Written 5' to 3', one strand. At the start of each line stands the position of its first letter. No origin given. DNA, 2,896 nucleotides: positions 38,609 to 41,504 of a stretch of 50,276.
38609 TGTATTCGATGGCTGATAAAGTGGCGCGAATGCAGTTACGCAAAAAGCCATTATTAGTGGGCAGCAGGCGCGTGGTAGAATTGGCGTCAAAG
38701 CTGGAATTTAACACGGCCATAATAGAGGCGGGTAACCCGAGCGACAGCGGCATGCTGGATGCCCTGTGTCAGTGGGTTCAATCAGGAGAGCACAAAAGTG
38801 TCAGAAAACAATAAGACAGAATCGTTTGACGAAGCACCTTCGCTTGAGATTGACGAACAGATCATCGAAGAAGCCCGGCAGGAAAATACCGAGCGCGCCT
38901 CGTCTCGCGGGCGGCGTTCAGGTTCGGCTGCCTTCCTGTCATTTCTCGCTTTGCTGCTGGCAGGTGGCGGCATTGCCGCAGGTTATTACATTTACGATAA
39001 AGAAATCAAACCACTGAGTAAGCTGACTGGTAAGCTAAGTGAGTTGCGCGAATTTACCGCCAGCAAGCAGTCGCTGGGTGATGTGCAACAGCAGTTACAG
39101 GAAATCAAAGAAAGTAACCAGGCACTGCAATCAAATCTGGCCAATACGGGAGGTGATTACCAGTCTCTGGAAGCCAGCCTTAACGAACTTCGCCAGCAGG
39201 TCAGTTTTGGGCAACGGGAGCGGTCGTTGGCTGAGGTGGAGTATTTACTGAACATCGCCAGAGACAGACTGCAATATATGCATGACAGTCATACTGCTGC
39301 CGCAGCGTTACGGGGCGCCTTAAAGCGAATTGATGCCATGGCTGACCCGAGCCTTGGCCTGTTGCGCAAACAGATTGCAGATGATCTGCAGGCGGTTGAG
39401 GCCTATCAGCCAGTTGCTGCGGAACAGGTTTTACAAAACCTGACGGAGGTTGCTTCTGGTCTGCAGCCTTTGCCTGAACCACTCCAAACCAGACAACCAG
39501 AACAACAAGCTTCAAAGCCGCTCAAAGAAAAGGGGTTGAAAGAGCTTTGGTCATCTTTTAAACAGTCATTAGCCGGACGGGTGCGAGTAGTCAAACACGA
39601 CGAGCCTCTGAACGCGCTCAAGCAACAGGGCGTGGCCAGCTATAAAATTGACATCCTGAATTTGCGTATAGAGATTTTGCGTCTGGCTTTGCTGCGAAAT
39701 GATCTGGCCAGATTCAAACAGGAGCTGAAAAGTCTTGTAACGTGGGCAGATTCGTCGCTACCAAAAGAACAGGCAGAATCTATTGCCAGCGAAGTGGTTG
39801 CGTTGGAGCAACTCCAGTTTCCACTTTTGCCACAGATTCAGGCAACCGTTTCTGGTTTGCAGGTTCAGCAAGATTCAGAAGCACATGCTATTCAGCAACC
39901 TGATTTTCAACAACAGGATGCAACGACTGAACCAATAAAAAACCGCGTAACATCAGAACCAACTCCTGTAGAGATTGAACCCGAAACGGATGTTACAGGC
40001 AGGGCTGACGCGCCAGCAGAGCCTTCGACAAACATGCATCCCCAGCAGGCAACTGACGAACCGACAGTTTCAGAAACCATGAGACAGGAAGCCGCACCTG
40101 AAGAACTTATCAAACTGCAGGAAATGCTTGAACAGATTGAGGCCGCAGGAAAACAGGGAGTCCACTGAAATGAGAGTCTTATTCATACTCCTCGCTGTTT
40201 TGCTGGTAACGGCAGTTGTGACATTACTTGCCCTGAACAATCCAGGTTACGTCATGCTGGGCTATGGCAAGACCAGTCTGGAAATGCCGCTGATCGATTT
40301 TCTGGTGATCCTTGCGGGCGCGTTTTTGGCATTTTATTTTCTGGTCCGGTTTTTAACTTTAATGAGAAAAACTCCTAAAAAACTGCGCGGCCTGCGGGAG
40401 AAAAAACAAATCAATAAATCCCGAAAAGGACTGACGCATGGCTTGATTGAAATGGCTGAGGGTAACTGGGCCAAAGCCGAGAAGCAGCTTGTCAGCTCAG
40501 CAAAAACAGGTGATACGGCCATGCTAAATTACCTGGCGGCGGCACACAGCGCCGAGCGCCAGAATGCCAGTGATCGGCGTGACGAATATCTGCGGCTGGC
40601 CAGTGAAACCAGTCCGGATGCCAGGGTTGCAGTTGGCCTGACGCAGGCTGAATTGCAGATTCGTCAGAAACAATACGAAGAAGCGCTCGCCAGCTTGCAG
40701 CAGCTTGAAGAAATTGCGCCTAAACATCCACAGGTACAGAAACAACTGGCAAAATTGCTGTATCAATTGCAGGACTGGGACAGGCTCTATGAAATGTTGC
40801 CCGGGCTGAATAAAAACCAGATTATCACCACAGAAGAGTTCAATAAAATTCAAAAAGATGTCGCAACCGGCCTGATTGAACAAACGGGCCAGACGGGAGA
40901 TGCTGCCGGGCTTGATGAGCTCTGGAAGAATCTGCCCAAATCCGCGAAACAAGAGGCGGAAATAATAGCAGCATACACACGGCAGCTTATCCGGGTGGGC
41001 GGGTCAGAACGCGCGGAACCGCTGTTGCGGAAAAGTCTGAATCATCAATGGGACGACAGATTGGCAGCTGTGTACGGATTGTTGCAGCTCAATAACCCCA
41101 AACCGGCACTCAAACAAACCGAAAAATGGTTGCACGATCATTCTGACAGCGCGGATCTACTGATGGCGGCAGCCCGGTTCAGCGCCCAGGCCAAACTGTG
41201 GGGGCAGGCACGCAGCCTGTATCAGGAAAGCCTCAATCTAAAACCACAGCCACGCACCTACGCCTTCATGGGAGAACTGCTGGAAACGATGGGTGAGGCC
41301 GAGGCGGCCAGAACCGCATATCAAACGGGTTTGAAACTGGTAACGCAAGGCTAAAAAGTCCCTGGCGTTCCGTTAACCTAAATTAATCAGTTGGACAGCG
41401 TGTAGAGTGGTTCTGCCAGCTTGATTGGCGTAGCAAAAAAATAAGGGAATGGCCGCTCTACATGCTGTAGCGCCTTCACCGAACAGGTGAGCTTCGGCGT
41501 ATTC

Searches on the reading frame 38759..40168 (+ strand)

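Call 22: search_protein_families(library=pfam, proteins=[window:38759-40168:+], max_evalue=0.00001)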
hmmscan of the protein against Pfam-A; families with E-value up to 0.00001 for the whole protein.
window:38759-40168:+ (469 aa): 1 family
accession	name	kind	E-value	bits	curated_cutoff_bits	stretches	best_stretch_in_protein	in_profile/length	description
PF04375.19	HemX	-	1.2e-16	61.5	25.9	1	153-349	3-206/236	HemX, putative uroporphyrinogen-III C-methyltransferase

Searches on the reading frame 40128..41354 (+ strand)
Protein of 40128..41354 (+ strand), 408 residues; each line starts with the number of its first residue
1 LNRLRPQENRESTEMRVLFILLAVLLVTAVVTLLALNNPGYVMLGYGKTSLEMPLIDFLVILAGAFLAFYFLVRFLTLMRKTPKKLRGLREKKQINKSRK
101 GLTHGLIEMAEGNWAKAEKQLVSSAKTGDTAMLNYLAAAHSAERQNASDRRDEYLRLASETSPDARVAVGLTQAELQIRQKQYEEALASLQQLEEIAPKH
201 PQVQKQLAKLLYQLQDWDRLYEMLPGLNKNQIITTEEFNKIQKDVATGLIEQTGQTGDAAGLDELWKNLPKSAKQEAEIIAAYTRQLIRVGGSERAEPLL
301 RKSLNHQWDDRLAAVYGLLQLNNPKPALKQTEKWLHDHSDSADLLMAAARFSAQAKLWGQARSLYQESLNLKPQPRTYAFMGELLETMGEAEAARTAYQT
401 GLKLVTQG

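Call 88: search_protein_families(library=pfam, proteins=[window:40128-41354:+], max_evalue=0.00001)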
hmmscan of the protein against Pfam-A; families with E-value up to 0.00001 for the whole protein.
window:40128-41354:+ (408 aa): 5 families
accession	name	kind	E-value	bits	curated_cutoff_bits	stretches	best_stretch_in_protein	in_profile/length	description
PF07219.19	HemY_N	-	2.4e-26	92.4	31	1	40-145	1-106/107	HemY protein N-terminus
PF07719.23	TPR_2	-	6.3e-08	32.6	27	0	173-200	7-34/34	Tetratricopeptide repeat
PF13428.12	TPR_14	-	1.2e-07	32.2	23.5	0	171-210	5-44/44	Tetratricopeptide repeat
PF14559.12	TPR_19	-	8.2e-07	29.7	25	1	178-218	2-42/68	Tetratricopeptide repeat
PF12895.13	ANAPC3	-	1e-05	26.2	27.2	0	172-218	28-73/82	Anaphase-promoting complex, cyclosome, subunit 3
